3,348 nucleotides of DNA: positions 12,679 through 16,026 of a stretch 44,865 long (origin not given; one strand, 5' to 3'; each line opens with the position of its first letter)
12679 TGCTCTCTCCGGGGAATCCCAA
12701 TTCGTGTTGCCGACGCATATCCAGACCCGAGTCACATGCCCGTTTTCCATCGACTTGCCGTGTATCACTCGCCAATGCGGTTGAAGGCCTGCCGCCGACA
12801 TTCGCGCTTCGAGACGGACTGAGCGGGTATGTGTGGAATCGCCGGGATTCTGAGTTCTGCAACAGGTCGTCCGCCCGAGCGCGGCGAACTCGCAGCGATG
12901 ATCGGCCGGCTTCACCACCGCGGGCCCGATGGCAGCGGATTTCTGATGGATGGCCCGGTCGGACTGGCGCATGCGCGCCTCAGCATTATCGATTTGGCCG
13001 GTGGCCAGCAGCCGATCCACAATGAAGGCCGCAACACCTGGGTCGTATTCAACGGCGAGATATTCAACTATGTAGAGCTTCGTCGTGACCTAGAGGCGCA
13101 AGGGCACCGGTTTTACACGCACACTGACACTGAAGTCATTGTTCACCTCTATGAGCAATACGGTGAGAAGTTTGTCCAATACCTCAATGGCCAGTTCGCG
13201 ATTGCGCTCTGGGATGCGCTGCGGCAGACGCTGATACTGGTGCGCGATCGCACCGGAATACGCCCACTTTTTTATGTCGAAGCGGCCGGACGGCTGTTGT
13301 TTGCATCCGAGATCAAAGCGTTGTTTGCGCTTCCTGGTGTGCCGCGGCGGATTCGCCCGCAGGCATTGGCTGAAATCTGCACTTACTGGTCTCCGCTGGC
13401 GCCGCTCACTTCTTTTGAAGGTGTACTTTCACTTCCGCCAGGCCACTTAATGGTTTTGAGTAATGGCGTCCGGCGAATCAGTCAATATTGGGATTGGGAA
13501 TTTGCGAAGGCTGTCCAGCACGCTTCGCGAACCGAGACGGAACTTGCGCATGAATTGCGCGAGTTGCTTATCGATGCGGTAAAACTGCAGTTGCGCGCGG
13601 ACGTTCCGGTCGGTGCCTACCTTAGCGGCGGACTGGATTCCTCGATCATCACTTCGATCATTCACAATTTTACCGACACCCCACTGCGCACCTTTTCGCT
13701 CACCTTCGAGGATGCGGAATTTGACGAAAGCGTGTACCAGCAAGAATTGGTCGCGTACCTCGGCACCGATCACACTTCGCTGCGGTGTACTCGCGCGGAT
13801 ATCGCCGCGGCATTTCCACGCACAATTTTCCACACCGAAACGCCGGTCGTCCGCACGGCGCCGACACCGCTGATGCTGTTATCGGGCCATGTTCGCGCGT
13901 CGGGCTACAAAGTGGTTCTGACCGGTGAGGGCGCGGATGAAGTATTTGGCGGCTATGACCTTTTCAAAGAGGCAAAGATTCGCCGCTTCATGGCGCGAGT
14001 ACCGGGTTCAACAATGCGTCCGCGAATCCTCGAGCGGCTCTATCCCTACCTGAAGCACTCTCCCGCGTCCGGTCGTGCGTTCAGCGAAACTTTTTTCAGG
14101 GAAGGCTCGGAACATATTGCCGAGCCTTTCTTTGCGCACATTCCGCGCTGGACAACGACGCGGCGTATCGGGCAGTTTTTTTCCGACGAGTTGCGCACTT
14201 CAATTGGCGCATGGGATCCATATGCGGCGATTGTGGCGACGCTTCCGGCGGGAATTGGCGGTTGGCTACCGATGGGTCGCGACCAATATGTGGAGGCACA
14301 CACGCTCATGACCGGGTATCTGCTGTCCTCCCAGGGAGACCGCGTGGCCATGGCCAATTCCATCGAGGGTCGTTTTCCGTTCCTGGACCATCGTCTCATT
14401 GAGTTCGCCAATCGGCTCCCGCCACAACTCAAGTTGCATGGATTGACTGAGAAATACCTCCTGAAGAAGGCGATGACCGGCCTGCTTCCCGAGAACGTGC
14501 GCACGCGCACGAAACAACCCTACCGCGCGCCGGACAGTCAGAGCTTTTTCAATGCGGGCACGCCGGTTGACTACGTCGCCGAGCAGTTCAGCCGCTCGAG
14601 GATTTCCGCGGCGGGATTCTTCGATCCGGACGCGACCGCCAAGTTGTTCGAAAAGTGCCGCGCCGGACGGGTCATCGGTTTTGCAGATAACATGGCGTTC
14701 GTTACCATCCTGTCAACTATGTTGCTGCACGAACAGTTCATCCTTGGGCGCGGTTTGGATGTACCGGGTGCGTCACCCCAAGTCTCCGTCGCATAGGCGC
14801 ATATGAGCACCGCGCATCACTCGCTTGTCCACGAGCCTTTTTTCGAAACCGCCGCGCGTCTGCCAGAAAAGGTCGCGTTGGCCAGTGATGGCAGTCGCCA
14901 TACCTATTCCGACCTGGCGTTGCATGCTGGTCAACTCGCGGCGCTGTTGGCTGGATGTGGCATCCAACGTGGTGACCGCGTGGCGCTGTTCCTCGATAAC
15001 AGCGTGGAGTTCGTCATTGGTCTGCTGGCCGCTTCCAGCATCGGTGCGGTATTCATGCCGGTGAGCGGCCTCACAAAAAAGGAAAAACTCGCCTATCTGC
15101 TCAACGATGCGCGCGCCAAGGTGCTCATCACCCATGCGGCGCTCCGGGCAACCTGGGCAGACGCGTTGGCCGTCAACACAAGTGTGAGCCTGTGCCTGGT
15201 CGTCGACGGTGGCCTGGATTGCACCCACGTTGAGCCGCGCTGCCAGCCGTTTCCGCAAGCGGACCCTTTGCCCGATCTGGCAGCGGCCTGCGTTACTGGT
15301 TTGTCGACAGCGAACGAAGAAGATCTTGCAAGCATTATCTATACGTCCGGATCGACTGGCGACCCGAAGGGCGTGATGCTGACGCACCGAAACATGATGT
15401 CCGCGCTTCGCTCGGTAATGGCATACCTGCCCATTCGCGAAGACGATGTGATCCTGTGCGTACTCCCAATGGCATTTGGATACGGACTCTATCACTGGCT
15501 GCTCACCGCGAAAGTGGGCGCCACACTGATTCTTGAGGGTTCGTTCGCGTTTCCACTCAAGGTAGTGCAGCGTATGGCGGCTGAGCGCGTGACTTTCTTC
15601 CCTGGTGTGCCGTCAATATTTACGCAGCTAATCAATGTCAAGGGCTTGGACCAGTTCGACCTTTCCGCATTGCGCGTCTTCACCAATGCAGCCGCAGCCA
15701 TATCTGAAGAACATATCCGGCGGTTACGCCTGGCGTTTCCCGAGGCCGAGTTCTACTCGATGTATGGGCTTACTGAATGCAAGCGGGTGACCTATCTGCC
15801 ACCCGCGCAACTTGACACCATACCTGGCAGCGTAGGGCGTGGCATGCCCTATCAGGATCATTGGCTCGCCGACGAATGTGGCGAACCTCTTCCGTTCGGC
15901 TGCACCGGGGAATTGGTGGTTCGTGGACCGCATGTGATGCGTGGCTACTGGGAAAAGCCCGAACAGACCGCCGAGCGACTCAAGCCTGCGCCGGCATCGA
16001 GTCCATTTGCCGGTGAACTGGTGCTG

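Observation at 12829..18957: Stand-alone five-gene adenylation / carrier-protein / amidation / GNAT cassette with no pathway context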

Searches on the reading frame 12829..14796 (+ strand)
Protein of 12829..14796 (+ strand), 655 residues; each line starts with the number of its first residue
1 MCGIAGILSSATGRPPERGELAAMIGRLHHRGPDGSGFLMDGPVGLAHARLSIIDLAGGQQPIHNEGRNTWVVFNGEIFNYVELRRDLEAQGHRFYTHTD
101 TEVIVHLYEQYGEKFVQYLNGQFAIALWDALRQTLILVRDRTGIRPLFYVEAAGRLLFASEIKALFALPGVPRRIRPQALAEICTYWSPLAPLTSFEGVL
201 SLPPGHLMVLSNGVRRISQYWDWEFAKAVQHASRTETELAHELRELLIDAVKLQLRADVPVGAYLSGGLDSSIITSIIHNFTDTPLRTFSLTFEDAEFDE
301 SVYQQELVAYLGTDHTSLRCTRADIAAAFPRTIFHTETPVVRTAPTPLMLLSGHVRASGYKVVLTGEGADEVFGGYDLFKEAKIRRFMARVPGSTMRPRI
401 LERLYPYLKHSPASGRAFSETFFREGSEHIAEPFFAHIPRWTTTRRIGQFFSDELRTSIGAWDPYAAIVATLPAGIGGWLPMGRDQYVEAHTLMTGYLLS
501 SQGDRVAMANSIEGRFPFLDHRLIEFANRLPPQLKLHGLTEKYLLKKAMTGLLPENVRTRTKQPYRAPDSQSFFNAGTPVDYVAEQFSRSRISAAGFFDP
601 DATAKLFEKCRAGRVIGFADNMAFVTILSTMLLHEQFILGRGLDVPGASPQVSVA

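Call 3: search_protein_families(library=pfam, proteins=[window:12829-14796:+], max_evalue=0.01)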
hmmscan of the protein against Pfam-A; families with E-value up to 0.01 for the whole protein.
window:12829-14796:+ (655 aa): 4 families
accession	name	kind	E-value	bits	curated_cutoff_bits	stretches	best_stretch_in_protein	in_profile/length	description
PF00733.27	Asn_synthase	-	1.1e-97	328.3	21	1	242-623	1-344/354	Asparagine synthase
PF13537.11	GATase_7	-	5.2e-46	156.1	25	1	48-166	1-122/123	Glutamine amidotransferase domain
PF13522.11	GATase_6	-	3.3e-40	137.6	27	1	33-161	1-130/130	Glutamine amidotransferase domain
PF12481.13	DUF3700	-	0.0073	16.2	27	0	113-163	123-174/228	Aluminium induced protein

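Call 4: search_protein_families(library=ncbifam, proteins=[window:12829-14796:+], max_evalue=0.01)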
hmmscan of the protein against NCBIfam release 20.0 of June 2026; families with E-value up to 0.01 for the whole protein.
window:12829-14796:+ (655 aa): 9 families
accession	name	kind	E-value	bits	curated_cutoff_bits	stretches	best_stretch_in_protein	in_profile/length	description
TIGR01536.1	asn_synth_AEB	equivalog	4.4e-153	511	267.1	1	2-565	1-517/517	asparagine synthase (glutamine-hydrolyzing)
TIGR03108.1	eps_aminotran_1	hypoth_equivalog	1e-133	447.3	816.9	1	1-625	1-618/628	XrtA/PEP-CTERM system amidotransferase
TIGR03104.1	trio_amidotrans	equivalog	1.4e-107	360.3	570.1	2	1-380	1-384/589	N-acetylglutaminylglutamine amidotransferase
NF006949.0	PRK09431.1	equivalog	1.2e-101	341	499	3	1-166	1-166/554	asparagine synthase B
NF033535.1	lass_lactam_cya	exception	9.8e-82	275.5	525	2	1-380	1-384/668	lasso peptide isopeptide bond-forming cyclase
NF033561.1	macrolact_Ik_Al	subfamily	1e-21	77.2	300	2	132-374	90-332/561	albusnodin/ikarugamycin family macrolactam cyclase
TIGR01135.1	glmS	equivalog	5.6e-14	51.6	418.05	1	62-167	86-199/607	glutamine--fructose-6-phosphate transaminase (isomerizing)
NF001484.0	PRK00331.1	subfamily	7e-14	51.1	381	1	62-167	87-200/601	isomerizing glutamine--fructose-6-phosphate transaminase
TIGR01134.1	purF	equivalog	1.4e-12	47.7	350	1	41-178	63-212/432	amidophosphoribosyltransferase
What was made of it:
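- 12829..14796 (+): Gene 1: AsnB-type glutamine-hydrolysing amidotransferase (655 aa), with an N-terminal Cys2 glutaminase domain and a PP-loop synthetase domain. It scores 447 bits on TIGR03108, below that model's cut-off of 817 (calls 3, 4).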

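Call 34: search_solved_structures(query=window:12829-14796:+, max_evalue=1e-10)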
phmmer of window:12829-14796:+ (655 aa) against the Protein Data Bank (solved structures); distinct sequences matched with E-value up to 1e-10: 5.
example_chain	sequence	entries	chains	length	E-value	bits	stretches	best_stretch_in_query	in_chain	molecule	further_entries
7ylz_A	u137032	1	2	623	8.8e-60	205.9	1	1-395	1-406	hydroxyamidotransferase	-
1ct9_A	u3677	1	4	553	1.7e-57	198.3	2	24-166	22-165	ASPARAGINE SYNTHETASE B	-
6gq3_A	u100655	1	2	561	5.8e-37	130.5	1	27-382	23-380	Asparagine synthetase [glutamine-hydrolyzing]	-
8sue_A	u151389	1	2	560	6.9e-37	130.2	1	27-382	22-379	Asparagine synthetase [glutamine-hydrolyzing]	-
9b6c_A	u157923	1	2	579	1e-35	126.3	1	27-382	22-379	Asparagine synthetase [glutamine-hydrolyzing]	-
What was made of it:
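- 12829..14796 (+): The nearest solved structures are TsnB9 hydroxyamidotransferase 7ylz and E. coli AsnB 1ct9 (call 34).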

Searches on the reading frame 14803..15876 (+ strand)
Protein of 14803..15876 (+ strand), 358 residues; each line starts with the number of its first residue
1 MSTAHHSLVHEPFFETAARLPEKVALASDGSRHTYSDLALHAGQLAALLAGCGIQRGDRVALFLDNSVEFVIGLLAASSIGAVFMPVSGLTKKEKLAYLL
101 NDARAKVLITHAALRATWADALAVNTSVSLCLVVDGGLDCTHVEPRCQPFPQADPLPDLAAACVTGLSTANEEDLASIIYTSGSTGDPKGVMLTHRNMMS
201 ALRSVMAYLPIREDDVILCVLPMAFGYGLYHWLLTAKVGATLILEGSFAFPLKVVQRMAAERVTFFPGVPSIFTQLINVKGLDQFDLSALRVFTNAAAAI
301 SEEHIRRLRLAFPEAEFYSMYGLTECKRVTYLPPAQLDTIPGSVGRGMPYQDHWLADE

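Call 64: search_solved_structures(query=window:14803-15876:+, max_evalue=1e-20, show_alignments=5)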
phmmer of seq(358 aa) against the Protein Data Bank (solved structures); distinct sequences matched with E-value up to 1e-20: 54.
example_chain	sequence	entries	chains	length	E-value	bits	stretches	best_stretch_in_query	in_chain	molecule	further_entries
6mfy_A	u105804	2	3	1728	1.6e-43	152.4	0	9-225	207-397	Linear gramicidin synthase subunit A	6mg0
6mfz_A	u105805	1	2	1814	2e-43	152.1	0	9-225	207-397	Linear gramicidin synthase subunit A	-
9be3_A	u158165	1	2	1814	2e-43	152.1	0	9-225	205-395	Linear gramicidin synthase subunit A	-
9be4_A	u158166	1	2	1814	2e-43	152.1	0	9-225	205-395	Linear gramicidin synthase subunit A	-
9meh_A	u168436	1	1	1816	2e-43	152.1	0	9-225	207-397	Linear gramicidin synthase subunit A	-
3wv4_A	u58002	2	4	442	6e-40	140.7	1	6-350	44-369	Non-ribosomal peptide synthetase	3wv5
3wvn_A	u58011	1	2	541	1.2e-39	139.6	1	6-350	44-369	Non-ribosomal peptide synthetase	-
8xjz_C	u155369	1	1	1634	2.5e-34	122.2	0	176-351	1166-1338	Peptide synthetase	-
3a9u_A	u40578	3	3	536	2.6e-34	122.1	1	27-330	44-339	4-coumarate--CoA ligase | 4-coumarate:CoA ligase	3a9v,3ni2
3tsy_A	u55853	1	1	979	2.2e-31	112.5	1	5-329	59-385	Fusion Protein 4-coumarate--CoA ligase 1, Resveratrol synthase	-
5u95_A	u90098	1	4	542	1.9e-30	109.4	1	5-329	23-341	4-coumarate--CoA ligase 2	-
5bsm_A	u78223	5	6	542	1.9e-30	109.4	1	5-329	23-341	4-coumarate--CoA ligase 2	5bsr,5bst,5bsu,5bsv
5bsw_A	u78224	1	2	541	2.8e-30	108.9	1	5-326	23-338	4-coumarate--CoA ligase 2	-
4fut_A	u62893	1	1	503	6.8e-30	107.6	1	21-350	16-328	Malonyl CoA synthetase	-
4fuq_A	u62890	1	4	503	6.8e-30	107.6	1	21-350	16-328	Malonyl CoA synthetase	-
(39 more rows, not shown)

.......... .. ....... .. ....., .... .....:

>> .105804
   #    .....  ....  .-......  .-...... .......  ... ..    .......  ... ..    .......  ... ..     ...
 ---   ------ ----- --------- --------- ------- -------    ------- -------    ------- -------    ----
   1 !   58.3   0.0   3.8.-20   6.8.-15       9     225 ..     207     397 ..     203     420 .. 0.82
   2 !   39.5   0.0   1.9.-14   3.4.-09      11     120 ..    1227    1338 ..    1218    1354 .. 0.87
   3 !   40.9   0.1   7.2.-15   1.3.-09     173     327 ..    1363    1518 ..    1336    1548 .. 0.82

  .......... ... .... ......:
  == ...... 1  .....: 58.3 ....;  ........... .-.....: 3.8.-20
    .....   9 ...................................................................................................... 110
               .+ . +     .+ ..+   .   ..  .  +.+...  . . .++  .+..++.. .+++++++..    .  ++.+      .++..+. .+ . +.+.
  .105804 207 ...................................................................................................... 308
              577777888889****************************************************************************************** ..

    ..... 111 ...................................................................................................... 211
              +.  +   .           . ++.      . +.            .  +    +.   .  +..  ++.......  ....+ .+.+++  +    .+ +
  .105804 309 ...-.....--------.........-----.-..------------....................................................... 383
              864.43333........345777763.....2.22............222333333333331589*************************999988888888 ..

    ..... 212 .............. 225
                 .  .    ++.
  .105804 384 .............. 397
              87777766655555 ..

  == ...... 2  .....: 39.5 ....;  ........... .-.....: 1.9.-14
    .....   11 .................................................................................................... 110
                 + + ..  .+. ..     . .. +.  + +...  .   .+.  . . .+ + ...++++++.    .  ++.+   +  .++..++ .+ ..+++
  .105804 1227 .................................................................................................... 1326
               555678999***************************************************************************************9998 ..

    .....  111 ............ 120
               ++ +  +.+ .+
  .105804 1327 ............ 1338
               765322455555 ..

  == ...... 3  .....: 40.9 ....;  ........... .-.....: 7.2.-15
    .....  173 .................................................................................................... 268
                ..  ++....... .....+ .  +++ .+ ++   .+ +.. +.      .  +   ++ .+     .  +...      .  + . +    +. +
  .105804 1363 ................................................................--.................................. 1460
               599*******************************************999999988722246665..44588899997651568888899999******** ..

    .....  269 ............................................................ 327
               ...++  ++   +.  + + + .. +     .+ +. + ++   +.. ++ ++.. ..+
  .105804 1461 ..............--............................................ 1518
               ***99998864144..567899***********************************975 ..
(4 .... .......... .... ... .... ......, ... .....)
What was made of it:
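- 14803..16380 (+): Gene 2: ANL adenylate-forming ligase (525 aa), predicted to load the adjacent carrier protein. The position of the A-domain Asp is Gly: FGYG aligns with FDIS of LgrA (call 64).
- On Amino-acid-activating adenylation domain (NRPS type): The window has FGYG where LgrA has FDIS (call 64).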
